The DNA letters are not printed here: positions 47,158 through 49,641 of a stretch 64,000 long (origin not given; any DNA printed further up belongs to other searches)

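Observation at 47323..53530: Candidate new system: lipid-carried export of an N-aminoacylated amino sugar in a Gram-positive glycan locus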

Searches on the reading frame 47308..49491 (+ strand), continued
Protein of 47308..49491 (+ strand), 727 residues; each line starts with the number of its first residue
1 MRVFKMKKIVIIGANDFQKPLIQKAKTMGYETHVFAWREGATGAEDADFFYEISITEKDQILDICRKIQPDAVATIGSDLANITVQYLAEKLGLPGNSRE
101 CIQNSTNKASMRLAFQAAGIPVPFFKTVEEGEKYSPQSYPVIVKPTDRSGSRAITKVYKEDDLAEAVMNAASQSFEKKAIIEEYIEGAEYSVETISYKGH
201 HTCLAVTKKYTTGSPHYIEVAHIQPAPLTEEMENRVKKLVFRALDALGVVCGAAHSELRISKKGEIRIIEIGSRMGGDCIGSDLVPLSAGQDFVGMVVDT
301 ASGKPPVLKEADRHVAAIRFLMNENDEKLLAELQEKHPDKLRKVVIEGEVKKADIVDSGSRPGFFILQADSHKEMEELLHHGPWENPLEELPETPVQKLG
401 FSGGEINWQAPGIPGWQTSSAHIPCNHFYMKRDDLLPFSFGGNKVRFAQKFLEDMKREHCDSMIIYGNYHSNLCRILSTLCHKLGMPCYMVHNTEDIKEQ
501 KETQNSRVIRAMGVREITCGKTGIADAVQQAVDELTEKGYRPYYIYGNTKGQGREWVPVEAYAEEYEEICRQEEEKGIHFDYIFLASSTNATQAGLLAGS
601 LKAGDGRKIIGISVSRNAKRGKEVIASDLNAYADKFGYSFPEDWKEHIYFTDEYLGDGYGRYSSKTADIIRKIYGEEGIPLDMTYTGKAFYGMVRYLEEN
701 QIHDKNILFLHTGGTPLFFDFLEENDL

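Call 20: find_related_loci(query=A1, collection=genome_contigs, flank=10000)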
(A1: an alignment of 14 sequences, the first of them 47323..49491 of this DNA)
Query A1 (722 aa) in genome_contigs; peptide patterns used: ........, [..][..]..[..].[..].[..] (x = any residue, [..] = any of these).
600 stretches matched a pattern (row limit reached: there are more); 560 encode a relative of the query (tblastn E <= 1e-3); the best 80 are kept; 80 distinct loci.
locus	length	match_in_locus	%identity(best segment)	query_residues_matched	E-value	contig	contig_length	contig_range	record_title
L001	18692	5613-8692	96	1-722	0e+0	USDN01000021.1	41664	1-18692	uncultured Blautia sp. isolate UMGS1622 genome assembly, contig: NODE_779_length_41664_cov_7.928285, whole genome shotgu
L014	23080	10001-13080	91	1-722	0e+0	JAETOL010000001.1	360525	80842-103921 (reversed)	MAG: Lachnospiraceae bacterium isolate S14_Bin1 scaffold_76_3, whole genome shotgun sequence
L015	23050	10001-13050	73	1-722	0e+0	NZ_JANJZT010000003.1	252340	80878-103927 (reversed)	Blautia caecimuris strain DSM 29492 NODE_3_length_252340_cov_76.020570, whole genome shotgun sequence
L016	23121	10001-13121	73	1-722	0e+0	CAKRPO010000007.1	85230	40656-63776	uncultured Blautia sp. isolate REFINED_METABAT215_TOP10_CONTIGS_1500_ASSEMBLY_K77_MERGED__Hadza_PheChl_Fiber-Hadza-Nepal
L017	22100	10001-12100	72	1-721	0e+0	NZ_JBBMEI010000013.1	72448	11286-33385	Blautia intestinihominis strain CLA-AA-H95 CLAAAH95_contig_13_length_72448, whole genome shotgun sequence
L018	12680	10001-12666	71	1-721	0e+0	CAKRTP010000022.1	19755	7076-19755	MAG: uncultured Blautia sp. isolate REFINED_METABAT215_TOP10_CONTIGS_1500_ASSEMBLY_K77_MERGED__Hadza_PheChl_Fiber-Hadza-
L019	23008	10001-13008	71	1-721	0e+0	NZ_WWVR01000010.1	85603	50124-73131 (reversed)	Blautia sp. BIOML-A1 scaffold10_size85603, whole genome shotgun sequence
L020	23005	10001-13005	69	1-720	0e+0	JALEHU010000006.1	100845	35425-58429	MAG: Blautia sp. isolate SUG17 k141_10206770, whole genome shotgun sequence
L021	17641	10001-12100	68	1-717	0e+0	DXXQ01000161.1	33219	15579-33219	MAG TPA_asm: Clostridiales bacterium isolate HRGM_Genome_3770 HRGM_Genome_3770_161, whole genome shotgun sequence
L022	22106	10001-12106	73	1-721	0e+0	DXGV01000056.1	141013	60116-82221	MAG TPA_asm: Candidatus Blautia intestinavium isolate CHK186-553 CHK186__C304735_L141013_SAMEA5754830, whole genome shot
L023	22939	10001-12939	66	1-719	0e+0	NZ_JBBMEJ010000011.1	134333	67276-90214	Blautia aquisgranensis strain CLA-JM-H16 CLAJMH16_contig_11_length_134333, whole genome shotgun sequence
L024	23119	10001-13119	65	1-719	0e+0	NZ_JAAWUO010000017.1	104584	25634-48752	Blautia schinkii strain MSK.6.26 NODE_17_length_104584_cov_146.344, whole genome shotgun sequence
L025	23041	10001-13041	65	1-719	0e+0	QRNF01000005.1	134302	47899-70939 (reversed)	Ruminococcus sp. AF46-10NS AF46-10NS.Scaf5, whole genome shotgun sequence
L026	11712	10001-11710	71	1-589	0e+0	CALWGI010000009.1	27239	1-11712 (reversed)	MAG: uncultured Blautia sp. isolate BRZ_QR__bin39 genome assembly, contig: BRZ_QR__NODE_1527_length_27239_cov_5.570503,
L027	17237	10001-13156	56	1-717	0e+0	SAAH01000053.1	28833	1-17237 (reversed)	MAG: Clostridia bacterium isolate INTA.CYC.029 contig-100_1228, whole genome shotgun sequence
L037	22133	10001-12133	36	1-717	4e-122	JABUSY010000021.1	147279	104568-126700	MAG: Lachnospiraceae bacterium isolate MAG25 c_000000000004, whole genome shotgun sequence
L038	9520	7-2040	36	38-719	6e-121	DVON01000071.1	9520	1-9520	MAG TPA_asm: Candidatus Pullilachnospira stercoravium isolate ChiBcec2-4451 ChiBcec2__C26549_L9520_SRR6323107, whole gen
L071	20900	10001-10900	44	421-722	6e-78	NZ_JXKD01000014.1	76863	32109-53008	Enterococcus aquimarinus strain DSM 17690 Scaffold14, whole genome shotgun sequence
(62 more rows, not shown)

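Call 31: find_homologous_proteins(query=L071:9935-10915:+, max_evalue=1e-20)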
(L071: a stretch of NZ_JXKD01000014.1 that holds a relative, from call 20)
Query L071:9935-10915:+ (326 aa): 4823 proteins with E <= 1e-20 among 5615 candidates; the best 120 are listed.
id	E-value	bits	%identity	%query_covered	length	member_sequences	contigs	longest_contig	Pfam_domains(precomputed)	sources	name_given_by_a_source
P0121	2.2e-213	725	100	99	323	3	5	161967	PF00291.32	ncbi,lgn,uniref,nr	ncbi:1-aminocyclopropane-1-carboxylate deaminase/D-cysteine desulfhydrase [Enterococcus aquimarinus]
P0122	2.0e-144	499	69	96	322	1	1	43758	PF00291.32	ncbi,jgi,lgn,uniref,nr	ncbi:pyridoxal-phosphate dependent enzyme [Proteiniclasticum sp.]|uniref:1-aminocyclopropane-1-carbo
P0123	7.9e-144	497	66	98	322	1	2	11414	PF00291.32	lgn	-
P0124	9.4e-144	496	67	99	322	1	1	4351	PF00291.32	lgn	-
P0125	8.5e-143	493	67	98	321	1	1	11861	PF00291.32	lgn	-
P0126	1.0e-142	493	66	98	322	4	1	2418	PF00291.32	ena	-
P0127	1.7e-142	492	67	98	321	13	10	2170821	PF00291.32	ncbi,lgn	-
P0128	7.6e-141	487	66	98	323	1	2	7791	PF00291.32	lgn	-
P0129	1.5e-140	486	65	99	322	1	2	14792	PF00291.32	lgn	-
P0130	8.4e-140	483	65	98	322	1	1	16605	PF00291.32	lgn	-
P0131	1.5e-136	473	66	98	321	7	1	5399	PF00291.32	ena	-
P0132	1.8e-134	466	64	98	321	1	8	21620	PF00291.32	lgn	-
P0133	9.8e-134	463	65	97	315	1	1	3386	PF00291.32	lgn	-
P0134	3.8e-128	445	64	97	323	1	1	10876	PF00291.32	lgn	-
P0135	4.6e-124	432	62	96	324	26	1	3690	PF00291.32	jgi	jgi:D-cysteine desulfhydrase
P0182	6.7e-103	362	55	96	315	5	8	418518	PF00291.32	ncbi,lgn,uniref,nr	ncbi:pyridoxal-phosphate dependent enzyme [Clostridium tertium]|uniref:1-aminocyclopropane-1-carboxy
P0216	1.1e-93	332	53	95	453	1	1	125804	PF13673.14,PF00291.32,PF13508.14,PF08445.17,PF00583.32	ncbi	-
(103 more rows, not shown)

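Call 32: find_encoding_contigs(protein=P0182, flank=9000, max_places=1)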
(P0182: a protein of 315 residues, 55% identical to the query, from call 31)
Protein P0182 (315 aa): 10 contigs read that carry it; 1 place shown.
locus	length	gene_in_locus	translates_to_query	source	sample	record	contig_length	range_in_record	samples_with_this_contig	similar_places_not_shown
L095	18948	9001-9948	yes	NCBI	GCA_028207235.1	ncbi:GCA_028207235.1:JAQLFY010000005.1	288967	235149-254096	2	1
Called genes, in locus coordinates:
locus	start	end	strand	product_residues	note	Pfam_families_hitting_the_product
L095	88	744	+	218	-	PF02397:Bac_transf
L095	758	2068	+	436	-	PF01210:NAD_Gly3P_dh_N (faint), PF03721:UDPG_MGDP_dh_N, PF03807:F420_oxidored (faint), PF00984:UDPG_MGDP_dh, PF03720:UDPG_MGDP_dh_C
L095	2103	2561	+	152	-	PF08660:Alg14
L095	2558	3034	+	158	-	PF04101:Glyco_tran_28_C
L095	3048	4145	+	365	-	PF13439:Glyco_transf_4, PF00534:Glycos_transf_1, PF13692:Glyco_trans_1_4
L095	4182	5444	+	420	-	PF13425:O-antigen_lig (weak)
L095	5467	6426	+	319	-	PF00535:Glycos_transf_2, PF10111:Glyco_tranf_2_2, PF13641:Glyco_tranf_2_3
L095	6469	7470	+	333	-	PF00535:Glycos_transf_2, PF13641:Glyco_tranf_2_3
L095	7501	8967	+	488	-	PF01943:Polysacc_synt, PF13440:Polysacc_synt_3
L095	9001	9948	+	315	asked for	PF00291:PALP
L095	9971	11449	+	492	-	PF21360:PylC-like_N, PF02655:ATP-grasp_3, PF13535:ATP-grasp_4, PF15632:ATPgrasp_Ter, PF00583:Acetyltransf_1, PF13673:Acetyltransf_10, PF13508:Acetyltransf_7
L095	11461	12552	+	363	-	PF00155:Aminotran_1_2, PF01041:DegT_DnrJ_EryC1, PF01212:Beta_elim_lyase (faint)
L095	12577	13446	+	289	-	PF00483:NTP_transferase, PF12804:NTP_transf_3 (weak)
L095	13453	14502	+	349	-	PF01073:3Beta_HSD, PF01370:Epimerase, PF02719:Polysacc_synt_2, PF04321:RmlD_sub_bind, PF07993:NAD_binding_4, PF16363:GDP_Man_Dehyd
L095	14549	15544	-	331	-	PF03816:LytR_cpsA_psr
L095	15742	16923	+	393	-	PF00155:Aminotran_1_2, PF01041:DegT_DnrJ_EryC1, PF00266:Aminotran_5 (weak), PF01053:Cys_Met_Meta_PP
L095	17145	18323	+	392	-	PF00155:Aminotran_1_2, PF01041:DegT_DnrJ_EryC1, PF00266:Aminotran_5, PF01212:Beta_elim_lyase (weak), PF01053:Cys_Met_Meta_PP (weak)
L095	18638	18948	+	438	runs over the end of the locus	PF02826:2-Hacid_dh_C (faint), PF03446:NAD_binding_2, PF03721:UDPG_MGDP_dh_N, PF00984:UDPG_MGDP_dh, PF03720:UDPG_MGDP_dh_C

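Call 33: find_encoding_contigs(protein=P0216, flank=9000, max_places=1)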
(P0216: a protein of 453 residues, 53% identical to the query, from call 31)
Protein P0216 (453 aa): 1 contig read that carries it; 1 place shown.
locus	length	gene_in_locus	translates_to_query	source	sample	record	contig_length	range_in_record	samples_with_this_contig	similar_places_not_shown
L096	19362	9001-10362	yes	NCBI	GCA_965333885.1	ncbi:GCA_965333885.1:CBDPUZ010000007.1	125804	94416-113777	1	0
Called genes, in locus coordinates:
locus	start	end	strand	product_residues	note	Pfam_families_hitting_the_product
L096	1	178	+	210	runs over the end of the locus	PF02397:Bac_transf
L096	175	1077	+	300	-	PF01370:Epimerase, PF04321:RmlD_sub_bind, PF16363:GDP_Man_Dehyd (faint), PF01073:3Beta_HSD, PF07993:NAD_binding_4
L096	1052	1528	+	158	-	PF08660:Alg14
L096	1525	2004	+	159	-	PF04101:Glyco_tran_28_C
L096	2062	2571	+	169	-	PF00132:Hexapep, PF14602:Hexapep_2 (weak)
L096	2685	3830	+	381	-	PF00534:Glycos_transf_1, PF13692:Glyco_trans_1_4, PF13524:Glyco_trans_1_2 (weak)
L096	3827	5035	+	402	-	PF04932:Wzy_C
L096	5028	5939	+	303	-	PF14305:ATPgrasp_TupA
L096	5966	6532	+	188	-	PF25087:GMPPB_C (faint), PF00132:Hexapep, PF14602:Hexapep_2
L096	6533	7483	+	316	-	PF13641:Glyco_tranf_2_3 (weak), PF00535:Glycos_transf_2, PF10111:Glyco_tranf_2_2 (weak)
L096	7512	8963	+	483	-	PF01943:Polysacc_synt, PF13440:Polysacc_synt_3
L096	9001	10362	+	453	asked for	PF00291:PALP, PF08445:FR47 (faint), PF00583:Acetyltransf_1, PF13673:Acetyltransf_10 (faint), PF13508:Acetyltransf_7 (weak)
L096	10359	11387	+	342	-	PF21360:PylC-like_N, PF02655:ATP-grasp_3, PF13535:ATP-grasp_4, PF15632:ATPgrasp_Ter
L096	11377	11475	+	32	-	-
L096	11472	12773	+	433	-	PF02786:CPSase_L_D2 (weak), PF18603:LAL_C2 (weak)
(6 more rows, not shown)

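Call 52: search_protein_families(library=pfam, proteins=[L008:12241-12930:+, L071:10915-12393:+], max_evalue=0.001)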
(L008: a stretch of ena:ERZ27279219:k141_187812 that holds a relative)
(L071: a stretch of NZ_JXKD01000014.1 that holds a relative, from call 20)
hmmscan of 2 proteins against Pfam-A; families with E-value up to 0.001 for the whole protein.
L008:12241-12930:+ (229 aa): 1 family
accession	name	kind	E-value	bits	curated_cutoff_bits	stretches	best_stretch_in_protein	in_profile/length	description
PF08889.16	WbqC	-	2e-78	263.6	21.3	1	8-225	1-217/218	WbqC-like protein family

L071:10915-12393:+ (492 aa): 12 families
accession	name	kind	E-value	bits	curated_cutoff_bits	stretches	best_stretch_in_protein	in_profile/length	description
PF21360.3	PylC-like_N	-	1.8e-25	89.3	27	1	3-99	1-96/96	PylC-like, N-terminal domain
PF02655.19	ATP-grasp_3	-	2.7e-17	63.8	23.2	1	109-288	1-159/160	ATP-grasp domain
PF00583.31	Acetyltransf_1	-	1.3e-12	48.5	20.7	1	389-475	29-116/116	Acetyltransferase (GNAT) family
PF15632.11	ATPgrasp_Ter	-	2.3e-11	44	29.1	1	198-316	4-116/131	ATP-grasp in the biosynthetic pathway with Ter operon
PF13508.13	Acetyltransf_7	-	3.5e-09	37.3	27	1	393-476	3-83/84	Acetyltransferase (GNAT) domain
PF13535.11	ATP-grasp_4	-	6.8e-09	36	27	1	146-239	2-93/160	ATP-grasp domain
PF14397.11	ATPgrasp_ST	-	2.9e-08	33.7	31.4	1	102-204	12-119/278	Sugar-transfer associated ATP-grasp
PF08443.16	RimK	-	5.5e-08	33.1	21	1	110-308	2-188/188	RimK-like ATP-grasp domain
PF02786.22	CPSase_L_D2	-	8e-07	29.2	19.8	1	142-300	34-195/211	Carbamoyl-phosphate synthase L chain, ATP binding domain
PF13673.13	Acetyltransf_10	-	8.5e-07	29.4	23.6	1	390-479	28-111/128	Acetyltransferase (GNAT) domain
PF07478.18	Dala_Dala_lig_C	-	0.00016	21.7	24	0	141-284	31-174/204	D-ala D-ala ligase C-terminus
PF14305.11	ATPgrasp_TupA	-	0.00061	19.8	25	1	109-204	18-116/241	TupA-like ATPgrasp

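Call 53: search_solved_structures(query=L008:12241-12927:+, max_evalue=1)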
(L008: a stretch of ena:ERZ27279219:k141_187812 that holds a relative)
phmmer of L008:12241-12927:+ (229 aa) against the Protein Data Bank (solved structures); distinct sequences matched with E-value up to 1: 1.
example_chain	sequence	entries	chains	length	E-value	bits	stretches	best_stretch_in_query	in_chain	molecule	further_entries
8pmq_E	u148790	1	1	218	0.64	12.9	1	132-205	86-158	Ubiquitin-conjugating enzyme E2-24 kDa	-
